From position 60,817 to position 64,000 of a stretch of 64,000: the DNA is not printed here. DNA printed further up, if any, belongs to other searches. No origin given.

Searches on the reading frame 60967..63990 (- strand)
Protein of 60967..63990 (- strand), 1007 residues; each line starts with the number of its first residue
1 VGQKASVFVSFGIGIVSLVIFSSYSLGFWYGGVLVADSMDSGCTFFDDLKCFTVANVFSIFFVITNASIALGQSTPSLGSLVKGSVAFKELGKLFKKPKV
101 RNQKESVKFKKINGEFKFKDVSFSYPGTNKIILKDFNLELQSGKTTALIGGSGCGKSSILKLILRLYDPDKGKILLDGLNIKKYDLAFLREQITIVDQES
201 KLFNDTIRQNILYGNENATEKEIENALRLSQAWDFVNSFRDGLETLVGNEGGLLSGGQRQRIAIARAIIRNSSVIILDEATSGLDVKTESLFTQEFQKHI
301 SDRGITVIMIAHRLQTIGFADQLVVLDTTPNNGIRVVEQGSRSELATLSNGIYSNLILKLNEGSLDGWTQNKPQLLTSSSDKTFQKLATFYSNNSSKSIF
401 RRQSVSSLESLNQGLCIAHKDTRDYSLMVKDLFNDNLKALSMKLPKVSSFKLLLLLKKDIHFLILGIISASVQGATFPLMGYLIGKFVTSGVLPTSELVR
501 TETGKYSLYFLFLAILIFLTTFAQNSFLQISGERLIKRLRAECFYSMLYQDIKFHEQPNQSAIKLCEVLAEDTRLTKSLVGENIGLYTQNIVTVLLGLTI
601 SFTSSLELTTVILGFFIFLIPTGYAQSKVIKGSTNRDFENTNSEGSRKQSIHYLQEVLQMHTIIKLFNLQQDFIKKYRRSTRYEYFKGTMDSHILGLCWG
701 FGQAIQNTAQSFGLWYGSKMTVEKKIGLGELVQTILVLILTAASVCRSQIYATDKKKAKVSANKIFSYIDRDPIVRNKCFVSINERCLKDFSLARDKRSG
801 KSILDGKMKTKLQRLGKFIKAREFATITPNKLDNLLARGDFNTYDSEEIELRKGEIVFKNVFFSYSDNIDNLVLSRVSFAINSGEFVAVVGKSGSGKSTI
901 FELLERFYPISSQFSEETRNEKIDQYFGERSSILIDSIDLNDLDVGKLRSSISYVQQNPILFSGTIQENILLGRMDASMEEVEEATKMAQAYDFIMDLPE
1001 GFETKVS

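Call 46: search_protein_families(library=pfam, proteins=[window:60967-63990:-], max_evalue=0.00001)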
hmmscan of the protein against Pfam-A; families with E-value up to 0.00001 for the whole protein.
window:60967-63990:- (1007 aa): 8 families
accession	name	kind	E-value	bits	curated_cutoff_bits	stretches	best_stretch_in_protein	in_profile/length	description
PF00005.33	ABC_tran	-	3.2e-48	164.2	25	2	133-282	1-137/137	ABC transporter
PF00664.28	ABC_membrane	-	8e-39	134.4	28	1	463-739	1-268/274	ABC transporter transmembrane region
PF13304.12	AAA_21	-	6.3e-10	40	27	0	886-933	1-71/304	AAA domain, putative AbiEii toxin, Type IV TA system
PF13175.12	AAA_15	-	7.6e-10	39.4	32.1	0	133-307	14-92/374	AAA ATPase domain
PF02463.25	SMC_N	-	2.2e-08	34.2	40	0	172-327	109-212/220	RecF/RecN/SMC N terminal domain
PF13555.12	AAA_29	-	9e-07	29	27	0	879-901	17-39/61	P-loop containing region of AAA domain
PF13401.12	AAA_22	-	1.9e-06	28.7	27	0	884-911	5-32/130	AAA domain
PF03193.22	RsgA_GTPase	-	2.5e-06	27.9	30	0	130-164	94-127/174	RsgA GTPase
